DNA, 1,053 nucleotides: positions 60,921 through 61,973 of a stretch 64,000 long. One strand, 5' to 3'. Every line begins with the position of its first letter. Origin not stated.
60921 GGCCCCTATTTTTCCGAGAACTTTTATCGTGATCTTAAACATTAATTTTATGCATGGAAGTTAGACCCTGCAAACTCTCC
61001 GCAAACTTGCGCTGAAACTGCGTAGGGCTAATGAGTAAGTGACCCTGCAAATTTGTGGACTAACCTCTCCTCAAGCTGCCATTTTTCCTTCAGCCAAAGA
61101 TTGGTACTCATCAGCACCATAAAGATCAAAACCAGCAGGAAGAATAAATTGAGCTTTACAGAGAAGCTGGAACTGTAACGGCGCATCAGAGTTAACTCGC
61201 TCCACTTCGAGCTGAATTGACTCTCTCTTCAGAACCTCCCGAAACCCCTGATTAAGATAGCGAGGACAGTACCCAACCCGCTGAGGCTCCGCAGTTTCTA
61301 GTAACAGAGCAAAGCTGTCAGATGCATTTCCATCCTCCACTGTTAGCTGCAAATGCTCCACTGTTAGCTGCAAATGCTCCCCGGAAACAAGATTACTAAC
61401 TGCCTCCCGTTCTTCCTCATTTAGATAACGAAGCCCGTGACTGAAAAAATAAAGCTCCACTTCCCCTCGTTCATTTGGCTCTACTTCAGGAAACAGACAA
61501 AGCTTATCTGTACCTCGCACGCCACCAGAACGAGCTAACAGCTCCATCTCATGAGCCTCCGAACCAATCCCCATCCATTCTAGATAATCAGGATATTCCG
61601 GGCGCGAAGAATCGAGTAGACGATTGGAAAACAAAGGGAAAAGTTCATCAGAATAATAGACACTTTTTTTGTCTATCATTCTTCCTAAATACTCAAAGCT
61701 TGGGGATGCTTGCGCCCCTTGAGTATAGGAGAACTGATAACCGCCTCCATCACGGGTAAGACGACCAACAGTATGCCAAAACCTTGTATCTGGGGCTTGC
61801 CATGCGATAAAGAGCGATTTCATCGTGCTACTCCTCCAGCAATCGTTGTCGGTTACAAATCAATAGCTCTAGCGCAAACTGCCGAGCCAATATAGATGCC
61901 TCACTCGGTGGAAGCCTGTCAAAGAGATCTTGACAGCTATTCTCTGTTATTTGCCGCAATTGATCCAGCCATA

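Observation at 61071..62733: Bipartite HipA-like kinase module in reversed order, partner carries a HIRAN-like domain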

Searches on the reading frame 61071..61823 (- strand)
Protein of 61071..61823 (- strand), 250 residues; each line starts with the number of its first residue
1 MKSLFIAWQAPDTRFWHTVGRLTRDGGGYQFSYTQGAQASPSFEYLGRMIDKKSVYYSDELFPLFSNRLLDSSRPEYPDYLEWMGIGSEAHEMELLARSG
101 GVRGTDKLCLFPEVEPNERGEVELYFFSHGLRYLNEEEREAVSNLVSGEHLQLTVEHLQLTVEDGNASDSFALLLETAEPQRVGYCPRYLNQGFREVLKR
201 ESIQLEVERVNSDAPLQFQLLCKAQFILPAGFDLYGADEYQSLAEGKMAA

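Call 3: search_protein_families(library=pfam, proteins=[window:61071-61823:-], max_evalue=1)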
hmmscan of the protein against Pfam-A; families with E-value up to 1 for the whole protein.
window:61071-61823:- (250 aa): 3 families
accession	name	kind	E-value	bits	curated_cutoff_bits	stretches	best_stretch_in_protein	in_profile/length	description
PF08797.16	HIRAN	-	3.1e-06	27.4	24.7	1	124-215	4-82/96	HIRAN domain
PF13657.11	Couple_hipA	-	0.00039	21.3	22.5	1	18-100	9-89/99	HipA N-terminal domain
PF01171.26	ATP_bind_3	-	0.048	13.8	27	1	95-165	3-73/182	PP-loop family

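Call 4: search_protein_families(library=ncbifam, proteins=[window:61071-61823:-], max_evalue=1)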
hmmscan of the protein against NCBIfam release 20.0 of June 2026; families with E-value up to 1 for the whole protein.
window:61071-61823:- (250 aa): 2 families
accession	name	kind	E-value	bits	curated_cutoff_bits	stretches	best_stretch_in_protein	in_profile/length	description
TIGR03071.1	couple_hipA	domain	0.15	12.2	27.8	1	18-73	10-66/101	HipA N-terminal domain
TIGR02432.1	lysidine_TilS_N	equivalog_domain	0.18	11.7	93.6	1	95-166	3-74/189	tRNA lysidine(34) synthetase TilS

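Call 5: search_protein_families(library=padloc, proteins=[window:61071-61823:-], max_evalue=1)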
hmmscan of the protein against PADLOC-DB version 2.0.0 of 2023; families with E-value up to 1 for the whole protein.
window:61071-61823:- (250 aa): 7 families
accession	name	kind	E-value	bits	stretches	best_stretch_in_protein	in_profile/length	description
PDLC04347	PDC-M03B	-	4.2e-85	283.2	1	1-243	1-242/245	-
PDLC04348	PDC-M03B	-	1e-65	219.9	1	2-241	5-243/248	-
PDLC04346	PDC-M03B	-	2.5e-44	149.8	1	49-246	7-207/262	-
PDLC04352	PDC-M03B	-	2.3e-32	110.5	1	3-223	7-225/250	-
PDLC04349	PDC-M03B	-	6.7e-32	109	1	3-214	9-217/232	-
PDLC04350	PDC-M03B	-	6.1e-30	102.5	1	18-246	21-245/280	-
PDLC04351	PDC-M03B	-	2.7e-16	57.9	1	4-201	8-202/255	-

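Call 20: find_homologous_proteins(query=window:61071-61823:-, max_evalue=0.00001)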
Query window:61071-61823:- (250 aa): 879 proteins with E <= 0.00001 among 1395 candidates; the best 120 are listed.
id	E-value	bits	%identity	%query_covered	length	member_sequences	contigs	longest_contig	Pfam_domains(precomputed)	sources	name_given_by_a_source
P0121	8.6e-165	565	100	100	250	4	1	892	PF08797.17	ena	-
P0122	1.2e-102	361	65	100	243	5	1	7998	PF08797.17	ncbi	-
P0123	6.3e-100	352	64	100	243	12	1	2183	PF13657.12,PF08797.17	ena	-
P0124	2.0e-98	347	62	100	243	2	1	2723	PF13657.12,PF08797.17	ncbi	-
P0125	4.0e-98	346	65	100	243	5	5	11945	PF08797.17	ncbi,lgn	ncbi:MAG: HIRAN domain-containing protein [Candidatus Thiodiazotropha endolucinida]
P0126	8.7e-98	345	62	100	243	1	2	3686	PF13657.12,PF08797.17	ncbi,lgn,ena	-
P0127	5.8e-97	343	63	100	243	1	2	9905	PF08797.17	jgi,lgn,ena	-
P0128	1.8e-95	338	61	100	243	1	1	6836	PF08797.17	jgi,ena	-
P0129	6.6e-95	336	61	100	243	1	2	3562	PF08797.17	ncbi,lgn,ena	-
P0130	1.3e-94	335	61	100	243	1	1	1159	PF08797.17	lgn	-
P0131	2.0e-94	334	62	100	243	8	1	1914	PF08797.17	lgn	-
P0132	2.0e-94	334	62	100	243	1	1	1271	PF08797.17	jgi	jgi:hypothetical protein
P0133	2.9e-94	334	62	100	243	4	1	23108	PF08797.17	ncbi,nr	ncbi:MAG: HIRAN domain-containing protein [Candidatus Thiodiazotropha sp. (ex Epidulcina cf. delphin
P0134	1.1e-93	332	61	100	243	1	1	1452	PF08797.17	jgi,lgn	jgi:hypothetical protein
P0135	9.5e-93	329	60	100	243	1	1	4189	PF08797.17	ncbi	-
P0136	5.2e-92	326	59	100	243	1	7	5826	PF08797.17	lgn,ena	-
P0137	1.1e-90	322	58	100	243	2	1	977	PF08797.17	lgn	-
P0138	1.2e-90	322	59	100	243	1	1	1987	PF08797.17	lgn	-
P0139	2.2e-90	321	59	100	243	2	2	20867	PF08797.17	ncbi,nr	ncbi:MAG: hypothetical protein L3J88_10635 [Gammaproteobacteria bacterium]|nr:hypothetical protein [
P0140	2.7e-90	321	58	100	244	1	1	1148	PF08797.17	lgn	-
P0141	5.4e-90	320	58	100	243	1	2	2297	PF08797.17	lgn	-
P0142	8.1e-90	319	58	100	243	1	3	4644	PF08797.17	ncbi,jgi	ncbi:MAG: HIRAN domain-containing protein [Chromatiales bacterium]|jgi:hypothetical protein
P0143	1.3e-89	318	59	100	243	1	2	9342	PF08797.17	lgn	-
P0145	2.9e-89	317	60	100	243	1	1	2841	PF08797.17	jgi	jgi:hypothetical protein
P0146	3.5e-89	317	58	100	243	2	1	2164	PF08797.17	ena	-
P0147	4.9e-89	317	58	100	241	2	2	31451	PF08797.17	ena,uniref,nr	uniref:HIRAN domain-containing protein n=1 Tax=Candidatus Kentrum sp. LPFa TaxID=2126335 RepID=A0A45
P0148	2.1e-88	315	58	100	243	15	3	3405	PF08797.17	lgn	-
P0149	1.7e-87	312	58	100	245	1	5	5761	PF08797.17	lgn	-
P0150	1.7e-87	312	56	100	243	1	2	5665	PF08797.17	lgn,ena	-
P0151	2.3e-87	311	56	100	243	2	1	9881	PF08797.17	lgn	-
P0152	8.2e-87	309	58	100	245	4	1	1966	PF08797.17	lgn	-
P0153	1.8e-86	308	56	100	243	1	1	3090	PF08797.17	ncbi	-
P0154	1.1e-85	306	58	100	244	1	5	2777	PF08797.17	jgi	jgi:hypothetical protein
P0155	1.8e-85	305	58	98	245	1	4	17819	PF08797.17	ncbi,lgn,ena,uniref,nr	uniref:HIRAN domain-containing protein n=1 Tax=Candidatus Kentrum sp. LFY TaxID=2126342 RepID=A0A450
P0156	1.9e-85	305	59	98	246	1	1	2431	PF13657.12,PF08797.17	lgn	-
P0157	1.9e-85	305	57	100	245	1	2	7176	PF08797.17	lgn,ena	-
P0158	3.2e-85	304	55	100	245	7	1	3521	PF08797.17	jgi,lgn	jgi:hypothetical protein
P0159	6.3e-85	303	58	100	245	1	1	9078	PF08797.17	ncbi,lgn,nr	ncbi:MAG: hypothetical protein U9Q81_14895 [Pseudomonadota bacterium]|nr:hypothetical protein [Pseud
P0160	6.8e-85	303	58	100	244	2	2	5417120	PF08797.17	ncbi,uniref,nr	ncbi:HIRAN domain-containing protein [Thiorhodovibrio frisius]|uniref:HIRAN domain-containing protei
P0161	1.4e-84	302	57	100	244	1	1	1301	PF08797.17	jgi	jgi:hypothetical protein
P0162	6.4e-84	300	57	100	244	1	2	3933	PF08797.17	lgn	-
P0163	6.6e-84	300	57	100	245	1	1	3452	PF08797.17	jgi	jgi:hypothetical protein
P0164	2.6e-83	298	56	100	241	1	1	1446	PF08797.17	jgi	jgi:hypothetical protein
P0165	4.3e-83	297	56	100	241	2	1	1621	PF08797.17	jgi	jgi:hypothetical protein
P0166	6.1e-83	297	54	100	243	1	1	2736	PF08797.17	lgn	-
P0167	8.0e-83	296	58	98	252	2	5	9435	PF08797.17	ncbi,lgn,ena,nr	ncbi:MAG: HIRAN domain-containing protein [Candidatus Kentron sp. G]|nr:MAG: HIRAN domain-containing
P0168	1.5e-82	295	55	100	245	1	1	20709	PF08797.17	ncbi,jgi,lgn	-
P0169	1.5e-82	295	55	100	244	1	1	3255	PF08797.17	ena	-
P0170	2.0e-82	295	55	100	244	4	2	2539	PF08797.17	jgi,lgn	jgi:hypothetical protein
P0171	2.0e-82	295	55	100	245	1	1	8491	PF08797.17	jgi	jgi:hypothetical protein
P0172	3.4e-82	294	55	100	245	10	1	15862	PF08797.17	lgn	-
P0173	8.3e-82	293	55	100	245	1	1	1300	PF08797.17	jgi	jgi:hypothetical protein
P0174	8.6e-82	293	56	100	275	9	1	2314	PF08797.17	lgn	-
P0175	1.9e-81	292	54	100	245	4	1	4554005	PF08797.17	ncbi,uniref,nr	ncbi:HIRAN domain-containing protein [Methylomonas rhizoryzae]|uniref:HIRAN domain-containing protei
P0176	2.0e-81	292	54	100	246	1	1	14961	PF08797.17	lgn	-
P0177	2.7e-81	291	54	100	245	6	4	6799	PF08797.17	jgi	jgi:hypothetical protein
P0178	3.2e-81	291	54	100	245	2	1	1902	PF08797.17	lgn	-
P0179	4.2e-81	291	55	100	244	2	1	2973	PF08797.17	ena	-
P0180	4.3e-81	291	55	100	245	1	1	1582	PF08797.17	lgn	-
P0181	4.8e-81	290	55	98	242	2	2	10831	PF08797.17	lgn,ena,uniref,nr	uniref:HIRAN domain-containing protein n=1 Tax=Candidatus Kentrum sp. FW TaxID=2126338 RepID=A0A450T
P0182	5.8e-81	290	54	100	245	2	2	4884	PF08797.17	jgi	jgi:hypothetical protein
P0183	6.2e-81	290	55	98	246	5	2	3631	PF08797.17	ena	-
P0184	6.5e-81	290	54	100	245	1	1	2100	PF08797.17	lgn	-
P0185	9.8e-81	289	56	100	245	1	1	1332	PF08797.17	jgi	jgi:hypothetical protein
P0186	1.3e-80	289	54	100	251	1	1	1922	PF08797.17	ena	-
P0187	1.8e-80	289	55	100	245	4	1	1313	PF08797.17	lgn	-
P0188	2.9e-80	288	53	100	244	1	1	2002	PF08797.17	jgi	jgi:hypothetical protein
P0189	3.4e-80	288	54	100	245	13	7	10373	PF08797.17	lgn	-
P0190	3.6e-80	288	54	100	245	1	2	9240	PF08797.17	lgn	-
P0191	6.0e-80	287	54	98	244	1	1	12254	PF08797.17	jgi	jgi:hypothetical protein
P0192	6.0e-80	287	53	100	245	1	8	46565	PF08797.17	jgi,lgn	-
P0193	1.1e-79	286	55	100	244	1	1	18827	PF08797.17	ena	-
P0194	1.5e-79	286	54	100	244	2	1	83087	PF08797.17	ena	-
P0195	1.6e-79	285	55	99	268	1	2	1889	PF08797.17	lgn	-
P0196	1.8e-79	285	54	100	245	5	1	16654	PF08797.17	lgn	-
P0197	3.8e-79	284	54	97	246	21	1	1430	PF08797.17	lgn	-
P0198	4.3e-79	284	54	100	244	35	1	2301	PF08797.17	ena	-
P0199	8.1e-79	283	56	98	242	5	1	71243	PF08797.17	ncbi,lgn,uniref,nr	ncbi:hypothetical protein G3480_05450 [Thiorhodococcus mannitoliphagus]|uniref:HIRAN domain-containi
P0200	1.0e-78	283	53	100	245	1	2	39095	PF08797.17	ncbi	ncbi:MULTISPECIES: HIRAN domain-containing protein [Methylobacter]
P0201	1.7e-78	282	54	100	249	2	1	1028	PF08797.17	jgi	jgi:hypothetical protein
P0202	2.0e-78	282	54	100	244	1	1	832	PF08797.17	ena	-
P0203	2.3e-78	282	53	97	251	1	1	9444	PF08797.17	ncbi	ncbi:HIRAN domain-containing protein [Gammaproteobacteria bacterium]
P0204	2.0e-77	279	52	96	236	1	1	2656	PF08797.17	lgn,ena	-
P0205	2.9e-77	278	53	100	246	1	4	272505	PF08797.17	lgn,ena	-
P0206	3.3e-77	278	53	100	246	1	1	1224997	PF08797.17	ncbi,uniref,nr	ncbi:HIRAN domain-containing protein [Methylovulum psychrotolerans]|uniref:HIRAN domain-containing p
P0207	3.4e-77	278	53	100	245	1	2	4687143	PF08797.17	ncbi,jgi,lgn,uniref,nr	ncbi:HIRAN domain-containing protein [Methylovulum miyakonense]|uniref:HIRAN domain-containing prote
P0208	5.8e-77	277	54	99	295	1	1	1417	PF08797.17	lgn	-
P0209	7.0e-77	277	55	97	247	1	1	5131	PF08797.17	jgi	jgi:hypothetical protein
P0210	7.5e-77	277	52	100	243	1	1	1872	PF08797.17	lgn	-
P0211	9.1e-77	276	52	100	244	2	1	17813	PF08797.17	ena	-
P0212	1.3e-76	276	53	100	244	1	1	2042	PF08797.17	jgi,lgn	-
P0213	4.1e-76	274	52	100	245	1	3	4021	PF08797.17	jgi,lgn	-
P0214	6.0e-76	274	52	100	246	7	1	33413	PF08797.17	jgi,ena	-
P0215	7.3e-76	273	55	98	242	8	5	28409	PF08797.17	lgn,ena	-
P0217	8.8e-76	273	53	100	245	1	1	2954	PF08797.17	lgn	-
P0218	1.5e-75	272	53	100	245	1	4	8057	PF08797.17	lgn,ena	-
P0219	1.5e-75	272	54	97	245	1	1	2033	PF08797.17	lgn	-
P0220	1.6e-75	272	52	100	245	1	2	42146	PF08797.17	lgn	-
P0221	2.4e-75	272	52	100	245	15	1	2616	PF08797.17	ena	-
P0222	1.1e-74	270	50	100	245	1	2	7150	PF08797.17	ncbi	-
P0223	1.2e-74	269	56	98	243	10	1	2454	PF08797.17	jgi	-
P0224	1.4e-74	269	51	100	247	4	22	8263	PF08797.17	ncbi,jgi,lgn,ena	jgi:hypothetical protein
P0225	1.4e-74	269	50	100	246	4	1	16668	PF08797.17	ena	-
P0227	4.7e-74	268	52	96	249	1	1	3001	PF08797.17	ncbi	-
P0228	7.4e-74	267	50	100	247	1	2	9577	PF08797.17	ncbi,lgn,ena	-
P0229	1.2e-73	266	52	100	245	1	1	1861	PF08797.17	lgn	-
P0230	1.4e-73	266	51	98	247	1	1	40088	PF08797.17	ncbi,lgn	-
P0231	1.8e-73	266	52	98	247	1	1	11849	PF08797.17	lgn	-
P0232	4.4e-73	264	49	100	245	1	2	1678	PF08797.17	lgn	-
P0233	6.0e-73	264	51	97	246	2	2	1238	PF08797.17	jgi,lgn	-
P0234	1.1e-72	263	54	98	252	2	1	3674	PF08797.17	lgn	-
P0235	1.6e-72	263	50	100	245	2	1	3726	PF08797.17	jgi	jgi:hypothetical protein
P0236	2.5e-72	262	51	95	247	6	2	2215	PF08797.17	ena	-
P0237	3.2e-72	262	50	100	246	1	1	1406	PF08797.17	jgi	-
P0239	4.5e-72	261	52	100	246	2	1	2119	PF08797.17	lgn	-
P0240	5.3e-72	261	51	99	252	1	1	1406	PF08797.17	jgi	jgi:hypothetical protein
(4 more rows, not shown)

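Call 33: search_solved_structures(query=window:61071-61823:-, max_evalue=10, show_alignments=2)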
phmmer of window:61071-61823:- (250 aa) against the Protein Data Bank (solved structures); distinct sequences matched with E-value up to 10: 2.
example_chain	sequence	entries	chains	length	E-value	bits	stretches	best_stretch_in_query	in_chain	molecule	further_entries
7czo_A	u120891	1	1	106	0.67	13.1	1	17-68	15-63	Uncharacterized protein HI_0666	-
8z87_R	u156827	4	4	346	2.2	11.5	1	40-80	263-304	Hydroxycarboxylic acid receptor 1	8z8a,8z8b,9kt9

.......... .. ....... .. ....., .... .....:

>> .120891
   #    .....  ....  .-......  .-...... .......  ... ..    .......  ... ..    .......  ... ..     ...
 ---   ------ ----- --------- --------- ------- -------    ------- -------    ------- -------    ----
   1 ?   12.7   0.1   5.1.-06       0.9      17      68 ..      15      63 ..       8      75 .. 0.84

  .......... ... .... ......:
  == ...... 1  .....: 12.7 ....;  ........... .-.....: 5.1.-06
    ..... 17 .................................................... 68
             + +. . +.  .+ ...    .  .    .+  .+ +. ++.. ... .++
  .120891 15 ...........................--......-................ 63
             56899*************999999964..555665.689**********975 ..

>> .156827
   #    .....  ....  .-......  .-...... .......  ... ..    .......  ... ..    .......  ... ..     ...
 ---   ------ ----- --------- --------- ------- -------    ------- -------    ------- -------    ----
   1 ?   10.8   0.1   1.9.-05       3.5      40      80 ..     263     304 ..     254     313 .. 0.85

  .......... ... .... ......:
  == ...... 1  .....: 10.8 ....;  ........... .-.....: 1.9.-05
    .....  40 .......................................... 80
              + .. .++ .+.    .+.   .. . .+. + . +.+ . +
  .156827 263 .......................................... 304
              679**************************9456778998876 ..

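Call 37: search_solved_structures(query=A2, max_evalue=1, show_alignments=3)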
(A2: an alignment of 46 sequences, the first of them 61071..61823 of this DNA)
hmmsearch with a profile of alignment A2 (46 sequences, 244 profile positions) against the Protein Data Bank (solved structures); distinct sequences matched with E-value up to 1: 2.
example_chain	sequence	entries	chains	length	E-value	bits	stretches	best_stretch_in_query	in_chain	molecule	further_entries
3k2y_A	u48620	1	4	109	1.7e-05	27.6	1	131-195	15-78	uncharacterized protein lp_0118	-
9his_J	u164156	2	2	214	0.52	12.9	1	94-188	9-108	DUF4827 domain-containing protein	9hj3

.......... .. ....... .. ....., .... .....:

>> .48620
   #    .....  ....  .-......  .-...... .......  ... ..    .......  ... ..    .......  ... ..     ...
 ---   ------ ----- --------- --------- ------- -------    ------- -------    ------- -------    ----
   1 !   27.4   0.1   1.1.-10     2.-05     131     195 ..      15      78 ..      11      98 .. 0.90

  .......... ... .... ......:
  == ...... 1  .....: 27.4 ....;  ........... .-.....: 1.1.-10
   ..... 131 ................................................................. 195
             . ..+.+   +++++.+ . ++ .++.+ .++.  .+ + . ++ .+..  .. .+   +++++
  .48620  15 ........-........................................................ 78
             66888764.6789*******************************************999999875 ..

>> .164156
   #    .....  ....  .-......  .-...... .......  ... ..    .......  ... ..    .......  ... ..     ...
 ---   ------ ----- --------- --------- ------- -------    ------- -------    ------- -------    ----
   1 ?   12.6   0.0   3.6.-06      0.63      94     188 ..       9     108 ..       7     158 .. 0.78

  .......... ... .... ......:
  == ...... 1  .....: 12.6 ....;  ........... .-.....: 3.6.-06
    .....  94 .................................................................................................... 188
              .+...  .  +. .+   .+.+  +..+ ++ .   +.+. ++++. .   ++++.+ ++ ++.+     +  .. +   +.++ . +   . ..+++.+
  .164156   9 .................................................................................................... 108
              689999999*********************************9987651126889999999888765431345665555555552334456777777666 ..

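Call 45: predict_structure(alignment_id=A2)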
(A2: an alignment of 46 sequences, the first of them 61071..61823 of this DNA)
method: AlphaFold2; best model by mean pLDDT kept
length: 250 residues; sequences in the alignment: 46
mean_pLDDT: 87.9   pTM: 0.83
mean pLDDT of the five models: 87.9, 87.8, 87.4, 86.6, 86.5
residues with pLDDT >= 90: 152; 70-90: 80; 50-70: 11; < 50: 7
segments of 3 or more residues with pLDDT < 50: 150-152, 247-250
pLDDT, mean of each block of 10 residues (from residue 1): 89 87 93 93 91 95 92 93 90 86 75 90 93 93 77 73 87 92 91 91 93 91 93 86 64
secondary structure, 60 per line:
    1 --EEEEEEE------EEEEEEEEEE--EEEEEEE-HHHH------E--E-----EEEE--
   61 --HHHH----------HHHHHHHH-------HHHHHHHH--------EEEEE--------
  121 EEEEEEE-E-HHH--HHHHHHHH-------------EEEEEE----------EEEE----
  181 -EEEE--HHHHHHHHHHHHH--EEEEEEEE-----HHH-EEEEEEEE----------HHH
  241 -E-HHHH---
elements in order: E3-9 E16-25 E28-34 H36-39 E55-58 H63-66 H77-84 H92-99 E108-112 E121-127 H136-143 E157-162 E173-176 E182-185 H188-200 E203-210 E220-227 H244-247

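Call 49: fold_search(model_id=the predicted structure, library=pdb)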
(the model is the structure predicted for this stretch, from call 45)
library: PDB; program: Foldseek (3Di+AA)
matches with E <= 10: 454; with E <= 0.001: 16
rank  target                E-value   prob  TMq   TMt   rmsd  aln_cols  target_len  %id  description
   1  3k2y_B                3.3e-05  1.00  0.33  0.74   3.8       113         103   18  Crystal structure of protein lp_0118 from Lactobacillus plantarum,northeast structural genomics consortium target LpR9 (released 2009-11-17)
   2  4s0n_A                6.0e-05  1.00  0.31  0.60   2.9       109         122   17  Crystal Structure of HLTF HIRAN Domain bound to DNA (released 2015-05-27)
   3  4xzg_A                6.0e-05  1.00  0.32  0.62   4.5       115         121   17  Crystal structure of HIRAN domain of human HLTF (released 2015-04-15)
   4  4s0n_B                6.7e-05  1.00  0.30  0.56   3.7       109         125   17  Crystal Structure of HLTF HIRAN Domain bound to DNA (released 2015-05-27)
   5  4s0n_C                8.1e-05  1.00  0.30  0.58   5.5       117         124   18  Crystal Structure of HLTF HIRAN Domain bound to DNA (released 2015-05-27)
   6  3k2y_D                8.6e-05  1.00  0.35  0.80   2.5       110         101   20  Crystal structure of protein lp_0118 from Lactobacillus plantarum,northeast structural genomics consortium target LpR9 (released 2009-11-17)
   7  4s0n_D                9.1e-05  1.00  0.30  0.57   5.5       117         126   18  Crystal Structure of HLTF HIRAN Domain bound to DNA (released 2015-05-27)
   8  4xzg_F                9.6e-05  1.00  0.32  0.61   4.6       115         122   18  Crystal structure of HIRAN domain of human HLTF (released 2015-04-15)
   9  4xzg_H                1.1e-04  1.00  0.32  0.61   3.4       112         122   19  Crystal structure of HIRAN domain of human HLTF (released 2015-04-15)
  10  4xzg_C                1.1e-04  1.00  0.31  0.60   4.5       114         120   18  Crystal structure of HIRAN domain of human HLTF (released 2015-04-15)
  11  5bnh_A                1.3e-04  1.00  0.30  0.57   3.7       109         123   17  Crystal structure of the HLTF HIRAN domain with a ssDNA fragment (released 2016-05-25)
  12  3k2y_A                2.1e-04  1.00  0.33  0.74   3.8       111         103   19  Crystal structure of protein lp_0118 from Lactobacillus plantarum,northeast structural genomics consortium target LpR9 (released 2009-11-17)
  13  4xzg_G                2.4e-04  1.00  0.31  0.58   4.0       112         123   19  Crystal structure of HIRAN domain of human HLTF (released 2015-04-15)
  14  3k2y_C                2.7e-04  1.00  0.35  0.78   2.7       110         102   19  Crystal structure of protein lp_0118 from Lactobacillus plantarum,northeast structural genomics consortium target LpR9 (released 2009-11-17)
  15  4xzf_A                5.2e-04  1.00  0.31  0.60   2.9       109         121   17  Crystal structure of HIRAN domain of human HLTF in complex with DNA (released 2015-04-15)
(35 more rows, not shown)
